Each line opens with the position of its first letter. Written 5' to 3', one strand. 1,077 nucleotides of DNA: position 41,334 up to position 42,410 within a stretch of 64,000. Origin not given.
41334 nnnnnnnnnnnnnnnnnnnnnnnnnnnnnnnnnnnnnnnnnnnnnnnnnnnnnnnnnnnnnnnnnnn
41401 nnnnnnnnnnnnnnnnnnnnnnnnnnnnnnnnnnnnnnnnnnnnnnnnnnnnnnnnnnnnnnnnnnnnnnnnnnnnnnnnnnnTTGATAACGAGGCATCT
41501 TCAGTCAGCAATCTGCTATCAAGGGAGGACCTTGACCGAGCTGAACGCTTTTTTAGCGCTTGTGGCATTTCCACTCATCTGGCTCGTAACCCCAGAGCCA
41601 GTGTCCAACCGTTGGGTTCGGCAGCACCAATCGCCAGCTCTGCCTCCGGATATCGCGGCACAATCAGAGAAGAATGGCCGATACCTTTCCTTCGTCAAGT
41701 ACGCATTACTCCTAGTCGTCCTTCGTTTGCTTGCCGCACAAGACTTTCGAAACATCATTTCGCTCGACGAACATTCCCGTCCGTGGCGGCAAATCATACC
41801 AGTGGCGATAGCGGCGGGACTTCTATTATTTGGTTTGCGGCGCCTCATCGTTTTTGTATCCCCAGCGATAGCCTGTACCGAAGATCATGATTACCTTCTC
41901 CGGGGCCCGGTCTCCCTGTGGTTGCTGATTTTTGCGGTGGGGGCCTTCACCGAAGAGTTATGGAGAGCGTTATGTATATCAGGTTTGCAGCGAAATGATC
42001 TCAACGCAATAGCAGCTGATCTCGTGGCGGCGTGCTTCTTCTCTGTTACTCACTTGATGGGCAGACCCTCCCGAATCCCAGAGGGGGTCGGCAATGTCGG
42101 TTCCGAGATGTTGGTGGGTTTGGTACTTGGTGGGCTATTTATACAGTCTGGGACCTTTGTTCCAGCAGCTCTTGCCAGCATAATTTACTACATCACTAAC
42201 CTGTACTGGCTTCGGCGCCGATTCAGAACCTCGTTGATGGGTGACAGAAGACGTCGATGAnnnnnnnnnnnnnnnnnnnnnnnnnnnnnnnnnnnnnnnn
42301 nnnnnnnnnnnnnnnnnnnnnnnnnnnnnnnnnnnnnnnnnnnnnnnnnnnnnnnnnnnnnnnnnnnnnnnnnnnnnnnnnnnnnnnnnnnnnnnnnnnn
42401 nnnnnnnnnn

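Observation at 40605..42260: Island cargo: an Ala/Gly-rich small hydrophobic protein immediately upstream of a CPBP/Abi intramembrane protease (candidate toxin or bacteriocin plus immunity, or an abortive-infection-like pair)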

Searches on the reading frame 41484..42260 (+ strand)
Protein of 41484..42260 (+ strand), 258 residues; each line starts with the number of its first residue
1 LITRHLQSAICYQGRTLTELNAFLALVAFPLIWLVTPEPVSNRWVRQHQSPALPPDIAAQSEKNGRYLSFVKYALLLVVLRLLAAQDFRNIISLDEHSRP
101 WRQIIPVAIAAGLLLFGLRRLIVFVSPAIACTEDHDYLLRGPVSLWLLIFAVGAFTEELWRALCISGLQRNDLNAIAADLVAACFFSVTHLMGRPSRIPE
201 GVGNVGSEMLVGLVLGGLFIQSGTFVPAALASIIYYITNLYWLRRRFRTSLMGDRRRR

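Call 4: search_protein_families(library=pfam, proteins=[window:41484-42260:+], max_evalue=1)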
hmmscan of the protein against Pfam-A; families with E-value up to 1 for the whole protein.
window:41484-42260:+ (258 aa): 2 families
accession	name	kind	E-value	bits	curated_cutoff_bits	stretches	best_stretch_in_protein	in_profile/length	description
PF02517.21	Rce1-like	-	1.4e-07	32.1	22.4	1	142-234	4-89/93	Type II CAAX prenyl endopeptidase Rce1-like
PF05669.17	Med31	-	0.06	13.8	25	1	64-96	46-78/95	SOH1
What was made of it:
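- Checked: A multi-pass membrane ORF ends at 42260 and matches PF02517 Rce1-like at 32.1 bits against a cut-off of 22.4 (call 4).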

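Call 12: find_homologous_proteins(query=window:41484-42260:+, max_evalue=0.001)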
Query window:41484-42260:+ (258 aa): 5 proteins with E <= 0.001 among 8000 candidates.
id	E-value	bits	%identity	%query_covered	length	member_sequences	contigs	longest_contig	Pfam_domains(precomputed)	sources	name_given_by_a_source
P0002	2.7e-55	205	44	90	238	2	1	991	PF02517.22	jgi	jgi:hypothetical protein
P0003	1.3e-54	203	47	81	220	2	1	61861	PF02517.22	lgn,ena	-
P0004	2.5e-51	193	44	90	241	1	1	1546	PF02517.22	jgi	jgi:hypothetical protein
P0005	6.5e-40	155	38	90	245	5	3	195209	PF02517.22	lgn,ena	-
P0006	5.5e-31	126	37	91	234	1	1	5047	PF02517.22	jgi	jgi:membrane protease YdiL (CAAX protease family)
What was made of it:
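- On CPBP / Rce1-like (PF02517): All homologs carry PF02517 (call 12).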

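Call 13: find_encoding_contigs(protein=P0003, flank=6000, max_places=4)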
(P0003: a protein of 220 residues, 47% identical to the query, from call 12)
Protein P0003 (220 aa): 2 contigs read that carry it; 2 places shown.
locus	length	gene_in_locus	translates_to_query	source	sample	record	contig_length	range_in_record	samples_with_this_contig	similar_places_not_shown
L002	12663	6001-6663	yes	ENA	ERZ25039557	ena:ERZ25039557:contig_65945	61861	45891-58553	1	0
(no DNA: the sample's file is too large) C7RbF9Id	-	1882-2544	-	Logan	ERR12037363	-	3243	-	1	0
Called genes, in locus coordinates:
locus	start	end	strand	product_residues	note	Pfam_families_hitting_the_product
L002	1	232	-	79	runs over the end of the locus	-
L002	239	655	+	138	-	-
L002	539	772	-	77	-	-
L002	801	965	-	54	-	-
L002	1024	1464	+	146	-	-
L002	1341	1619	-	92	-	-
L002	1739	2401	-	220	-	-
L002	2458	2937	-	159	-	-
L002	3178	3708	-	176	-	PF00578:AhpC-TSA, PF08534:Redoxin, PF13098:Thioredoxin_2 (weak), PF00085:Thioredoxin, PF13905:Thioredoxin_8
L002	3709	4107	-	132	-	-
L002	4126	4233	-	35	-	-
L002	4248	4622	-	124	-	-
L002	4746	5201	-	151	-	-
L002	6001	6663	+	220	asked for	PF02517:Rce1-like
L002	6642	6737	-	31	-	-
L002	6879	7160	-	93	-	-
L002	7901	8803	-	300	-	-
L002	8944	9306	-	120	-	PF06877:RraB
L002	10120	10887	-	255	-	PF07992:Pyr_redox_2 (weak)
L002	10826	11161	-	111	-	PF00890:FAD_binding_2 (weak), PF01266:DAO (weak), PF01494:FAD_binding_3 (weak), PF03486:HI0933_like (weak), PF07992:Pyr_redox_2, PF12831:FAD_oxidored (weak), PF13450:NAD_binding_8, PF01593:Amino_oxidase (weak), +1 more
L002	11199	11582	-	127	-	-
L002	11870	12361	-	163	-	PF01493:GXGXG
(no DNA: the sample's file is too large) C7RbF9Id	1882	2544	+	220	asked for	PF02517:Rce1-like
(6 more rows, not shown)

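Call 14: find_encoding_contigs(protein=P0005, flank=6000, max_places=4)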
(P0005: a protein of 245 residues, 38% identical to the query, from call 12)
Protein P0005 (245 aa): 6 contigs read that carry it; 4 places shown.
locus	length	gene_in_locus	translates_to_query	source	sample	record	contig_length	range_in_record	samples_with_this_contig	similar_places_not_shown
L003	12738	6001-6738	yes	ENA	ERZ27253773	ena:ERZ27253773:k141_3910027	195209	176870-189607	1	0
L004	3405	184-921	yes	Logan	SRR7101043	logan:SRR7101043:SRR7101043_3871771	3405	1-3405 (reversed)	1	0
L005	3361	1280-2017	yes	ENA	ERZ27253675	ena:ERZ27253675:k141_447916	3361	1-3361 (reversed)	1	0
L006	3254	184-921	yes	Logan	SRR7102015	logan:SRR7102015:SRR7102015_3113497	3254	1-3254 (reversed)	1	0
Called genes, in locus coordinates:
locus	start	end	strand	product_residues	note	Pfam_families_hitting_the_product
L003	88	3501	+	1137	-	-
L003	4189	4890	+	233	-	PF00072:Response_reg, PF13384:HTH_23 (faint), PF04545:Sigma70_r4 (faint), PF08281:Sigma70_r4_2, PF00196:GerE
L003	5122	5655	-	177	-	PF01797:Y1_Tnp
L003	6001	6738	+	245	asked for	PF02517:Rce1-like (weak)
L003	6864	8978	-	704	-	PF20094:GWxTD_dom, PF00515:TPR_1 (faint), PF07719:TPR_2 (faint), PF13428:TPR_14 (faint)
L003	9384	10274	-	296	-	PF00582:Usp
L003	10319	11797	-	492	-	PF07729:FCD, PF07228:SpoIIE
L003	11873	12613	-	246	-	PF07638:Sigma70_ECF, PF04542:Sigma70_r2, PF08281:Sigma70_r4_2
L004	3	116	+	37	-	?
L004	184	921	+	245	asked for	PF02517:Rce1-like (weak)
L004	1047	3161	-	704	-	PF20094:GWxTD_dom, PF00515:TPR_1 (faint), PF07719:TPR_2 (faint), PF13428:TPR_14 (faint)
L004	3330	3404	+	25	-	?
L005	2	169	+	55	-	?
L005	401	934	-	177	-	PF01797:Y1_Tnp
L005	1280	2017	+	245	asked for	PF02517:Rce1-like (weak)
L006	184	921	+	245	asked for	PF02517:Rce1-like (weak)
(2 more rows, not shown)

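Call 15: find_encoding_contigs(protein=P0006, flank=6000, max_places=4)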
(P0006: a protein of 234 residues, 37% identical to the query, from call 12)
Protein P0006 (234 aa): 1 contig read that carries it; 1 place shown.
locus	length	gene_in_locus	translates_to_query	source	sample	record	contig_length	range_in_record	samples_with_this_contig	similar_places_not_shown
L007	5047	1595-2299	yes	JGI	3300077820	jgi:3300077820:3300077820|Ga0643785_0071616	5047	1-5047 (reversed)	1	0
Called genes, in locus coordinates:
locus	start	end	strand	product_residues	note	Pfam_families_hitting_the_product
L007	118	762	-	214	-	-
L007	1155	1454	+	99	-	-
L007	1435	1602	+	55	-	-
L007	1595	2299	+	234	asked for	PF02517:Rce1-like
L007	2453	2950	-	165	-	-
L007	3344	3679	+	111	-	-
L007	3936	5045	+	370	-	?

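Call 19: search_protein_families(library=phrogs, proteins=[window:41532-42260:+], max_evalue=0.1)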
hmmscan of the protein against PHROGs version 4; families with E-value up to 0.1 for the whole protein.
window:41532-42260:+ (242 aa): 1 family
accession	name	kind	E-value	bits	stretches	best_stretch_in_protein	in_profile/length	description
phrog_3487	-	unknown function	0.088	13.7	0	91-109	26-44/49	-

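Call 20: search_protein_families(library=padloc, proteins=[window:41532-42260:+], max_evalue=0.1)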
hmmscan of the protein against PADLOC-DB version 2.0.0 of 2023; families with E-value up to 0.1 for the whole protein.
window:41532-42260:+ (242 aa): 0 families

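Call 21: search_protein_families(library=ncbifam, proteins=[window:41532-42260:+], max_evalue=0.1)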
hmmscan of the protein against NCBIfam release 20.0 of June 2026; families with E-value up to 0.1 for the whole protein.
window:41532-42260:+ (242 aa): 1 family
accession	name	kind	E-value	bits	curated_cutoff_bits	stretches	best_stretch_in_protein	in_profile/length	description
NF041647.1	ABC_perm_CPBP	equivalog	0.00048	19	435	1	60-215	466-622/636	ABC transporter permease subunit/CPBP intramembrane protease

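Call 25: search_solved_structures(query=A1, max_evalue=10, show_alignments=3)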
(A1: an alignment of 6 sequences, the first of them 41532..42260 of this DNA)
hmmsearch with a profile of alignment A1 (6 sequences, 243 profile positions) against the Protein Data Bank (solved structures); distinct sequences matched with E-value up to 10: 0.

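Call 42: find_related_loci(query=A1, collection=metagenome_contigs, flank=4000)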
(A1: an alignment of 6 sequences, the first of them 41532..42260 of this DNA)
Query A1 (242 aa) in metagenome_contigs; peptide patterns used: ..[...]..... (x = any residue, [..] = any of these).
99 stretches matched a pattern; 14 encode a relative of the query (tblastn E <= 1e-3); 14 distinct loci.
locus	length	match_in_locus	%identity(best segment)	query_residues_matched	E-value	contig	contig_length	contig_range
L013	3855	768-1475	44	1-234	4e-59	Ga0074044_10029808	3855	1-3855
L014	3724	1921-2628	42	1-234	2e-56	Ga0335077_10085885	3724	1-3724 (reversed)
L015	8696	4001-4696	42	2-231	7e-47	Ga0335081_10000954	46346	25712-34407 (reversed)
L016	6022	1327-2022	38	1-232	2e-46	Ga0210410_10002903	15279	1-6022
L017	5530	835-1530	37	1-232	3e-45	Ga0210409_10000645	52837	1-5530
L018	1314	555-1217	39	1-228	8e-43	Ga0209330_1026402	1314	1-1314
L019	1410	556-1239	37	1-231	2e-36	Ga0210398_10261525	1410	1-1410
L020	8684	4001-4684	39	1-231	2e-34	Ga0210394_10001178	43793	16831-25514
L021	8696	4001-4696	38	1-232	2e-46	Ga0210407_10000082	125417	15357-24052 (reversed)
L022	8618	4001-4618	40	21-231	7e-37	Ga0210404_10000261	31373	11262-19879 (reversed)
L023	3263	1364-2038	29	1-232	1e-26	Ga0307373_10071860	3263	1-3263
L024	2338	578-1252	31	1-229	2e-23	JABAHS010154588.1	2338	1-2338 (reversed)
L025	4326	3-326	43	121-231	2e-21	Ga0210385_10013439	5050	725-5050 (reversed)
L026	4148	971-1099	42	138-181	3e-5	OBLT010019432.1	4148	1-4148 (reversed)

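Call 43: find_related_loci(query=A1, collection=viral_contigs, flank=4000)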
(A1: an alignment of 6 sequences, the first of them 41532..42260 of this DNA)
Query A1 (242 aa) in viral_contigs; peptide patterns used: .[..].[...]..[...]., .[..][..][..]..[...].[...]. (x = any residue, [..] = any of these).
17 stretches matched a pattern, but none encodes a relative of the query by tblastn (E <= 1e-3).
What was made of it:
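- No relative of the CPBP subfamily in 2.9 million viral contigs (call 43).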

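Call 50: search_protein_families(library=pfam, proteins=[L015:52-3930:+, L023:184-891:+, L023:836-1288:+, L024:112-453:+, L013:332-631:+, L020:3479-3958:+, L020:2837-3361:+], max_evalue=0.01)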
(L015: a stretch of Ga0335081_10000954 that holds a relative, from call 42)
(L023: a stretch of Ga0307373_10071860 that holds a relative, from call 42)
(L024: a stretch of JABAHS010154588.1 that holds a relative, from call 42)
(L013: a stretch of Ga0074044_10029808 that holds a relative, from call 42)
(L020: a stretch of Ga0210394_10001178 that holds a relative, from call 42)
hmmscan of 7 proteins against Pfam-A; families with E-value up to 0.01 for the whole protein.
L015:52-3930:+ (1292 aa): 1 family
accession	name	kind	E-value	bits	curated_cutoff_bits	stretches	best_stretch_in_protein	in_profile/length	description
PF05593.20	RHS_repeat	-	9.5e-19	67.8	22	2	553-592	1-36/38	RHS Repeat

L023:184-891:+ (235 aa): 0 families

L023:836-1288:+ (150 aa): 7 families
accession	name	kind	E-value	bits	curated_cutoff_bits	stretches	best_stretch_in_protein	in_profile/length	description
PF23548.1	Zn_ribbon_FGT1_2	-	0.00058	19.8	27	0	46-58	21-33/35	FORGETTER1 second zinc ribbon domain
PF24460.1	DUF7575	-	0.002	17.9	28.5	0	47-61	5-19/28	Domain of unknown function (DUF7575)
PF19363.4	DUF5939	-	0.0022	17.7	22.5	1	26-54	73-104/281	Family of unknown function (DUF5939)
PF08271.17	Zn_Ribbon_TF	-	0.0024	17.8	29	0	16-42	10-36/43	TFIIB zinc-binding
PF13248.11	Zn_ribbon_3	-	0.0032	17.3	27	0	47-55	4-11/26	zinc-ribbon domain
PF25164.1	CoiA_N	-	0.0056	16.6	26.3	0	37-58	6-30/50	Competence protein CoiA, N-terminal domain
PF22289.1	DmmA-like_C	-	0.0066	16.8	27.4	0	26-63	2-36/44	Dimethylamine monooxygenase subunit DmmA-like, C-terminal domain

L024:112-453:+ (113 aa): 0 families

L013:332-631:+ (99 aa): 0 families

L020:3479-3958:+ (159 aa): 0 families

L020:2837-3361:+ (174 aa): 1 family
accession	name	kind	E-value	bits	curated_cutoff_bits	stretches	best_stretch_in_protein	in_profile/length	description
PF25592.1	DUF7937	-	0.0013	18.1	31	1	36-119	139-223/402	Domain of unknown function (DUF7937)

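Call 66: predict_structure(alignment_id=A1)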
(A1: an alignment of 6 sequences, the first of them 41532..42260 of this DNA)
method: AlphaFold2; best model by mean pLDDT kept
length: 242 residues; sequences in the alignment: 6
mean_pLDDT: 47.5   pTM: 0.39
mean pLDDT of the five models: 47.5, 45.3, 43.1, 42.2, 41.9
residues with pLDDT >= 90: 0; 70-90: 6; 50-70: 87; < 50: 149
segments of 3 or more residues with pLDDT < 50: 1-38, 40-42, 48-82, 122-142, 171-212, 238-242
pLDDT, mean of each block of 10 residues (from residue 1): 34 31 37 45 48 45 42 40 55 64 66 57 43 40 53 64 57 36 34 40 43 54 62 51 44
secondary structure, 60 per line:
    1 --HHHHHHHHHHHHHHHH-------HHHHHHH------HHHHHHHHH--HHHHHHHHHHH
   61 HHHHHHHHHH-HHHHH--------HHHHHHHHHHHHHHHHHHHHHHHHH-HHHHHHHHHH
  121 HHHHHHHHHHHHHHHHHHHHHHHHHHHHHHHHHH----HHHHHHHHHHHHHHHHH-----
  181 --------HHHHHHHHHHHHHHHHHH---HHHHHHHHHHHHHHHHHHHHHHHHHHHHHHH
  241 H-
elements in order: H3-18 H26-32 H39-47 H50-70 H72-76 H85-109 H111-154 H159-175 H189-206 H210-241
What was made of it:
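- On CPBP / Rce1-like (PF02517): The AF2 model is all-helical but of low confidence (call 66).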

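Call 71: search_solved_structures(query=L015:2500-3930:+, max_evalue=0.01, show_alignments=0)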
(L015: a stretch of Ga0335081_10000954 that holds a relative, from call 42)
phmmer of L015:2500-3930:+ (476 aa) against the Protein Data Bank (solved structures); distinct sequences matched with E-value up to 0.01: 0.

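Call 77: search_protein_families(library=pfam, proteins=[L015:6205-6435:+, L015:6390-7046:+, L015:5102-5728:+, L015:7140-7571:+, L014:55-1320:+, L002:5276-5677:-], max_evalue=0.001)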
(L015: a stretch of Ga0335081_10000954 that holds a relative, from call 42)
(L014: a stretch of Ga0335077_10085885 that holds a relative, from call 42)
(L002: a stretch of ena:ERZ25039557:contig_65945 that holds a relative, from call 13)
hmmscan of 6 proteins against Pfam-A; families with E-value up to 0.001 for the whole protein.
L015:6205-6435:+ (76 aa): 0 families

L015:6390-7046:+ (218 aa): 1 family
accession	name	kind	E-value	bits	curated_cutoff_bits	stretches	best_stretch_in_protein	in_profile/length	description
PF00239.26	Resolvase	-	8.6e-48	162.6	23.3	1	17-160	1-144/145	Resolvase, N terminal domain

L015:5102-5728:+ (208 aa): 0 families

L015:7140-7571:+ (143 aa): 1 family
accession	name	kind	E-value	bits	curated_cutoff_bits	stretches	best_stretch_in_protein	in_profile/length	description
PF00782.25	DSPc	-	1e-11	45.2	33.5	1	22-125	11-117/133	Dual specificity phosphatase, catalytic domain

L014:55-1320:+ (421 aa): 1 family
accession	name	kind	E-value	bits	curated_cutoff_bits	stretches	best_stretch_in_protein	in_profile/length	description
PF07676.18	PD40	-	6.2e-15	55.1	20.9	1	75-98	14-38/38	WD40-like Beta Propeller Repeat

L002:5276-5677:- (133 aa): 0 families

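Call 78: find_encoding_contigs(protein=P0004, flank=3000, max_places=4)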
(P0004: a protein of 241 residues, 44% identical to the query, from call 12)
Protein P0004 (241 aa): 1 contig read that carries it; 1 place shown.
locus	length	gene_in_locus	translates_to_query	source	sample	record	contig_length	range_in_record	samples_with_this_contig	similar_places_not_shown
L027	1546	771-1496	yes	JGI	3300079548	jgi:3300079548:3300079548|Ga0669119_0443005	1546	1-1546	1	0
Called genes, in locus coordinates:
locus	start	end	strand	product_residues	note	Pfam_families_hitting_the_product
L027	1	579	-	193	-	?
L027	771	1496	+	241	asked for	PF02517:Rce1-like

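Call 79: find_encoding_contigs(protein=P0002, flank=3000, max_places=4)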
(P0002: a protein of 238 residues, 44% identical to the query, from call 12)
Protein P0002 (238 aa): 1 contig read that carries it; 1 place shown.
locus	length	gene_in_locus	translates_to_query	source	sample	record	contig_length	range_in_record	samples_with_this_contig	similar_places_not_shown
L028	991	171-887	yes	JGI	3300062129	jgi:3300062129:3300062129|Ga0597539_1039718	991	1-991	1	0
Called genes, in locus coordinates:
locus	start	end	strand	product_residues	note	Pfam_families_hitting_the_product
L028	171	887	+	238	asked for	PF02517:Rce1-like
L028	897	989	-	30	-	?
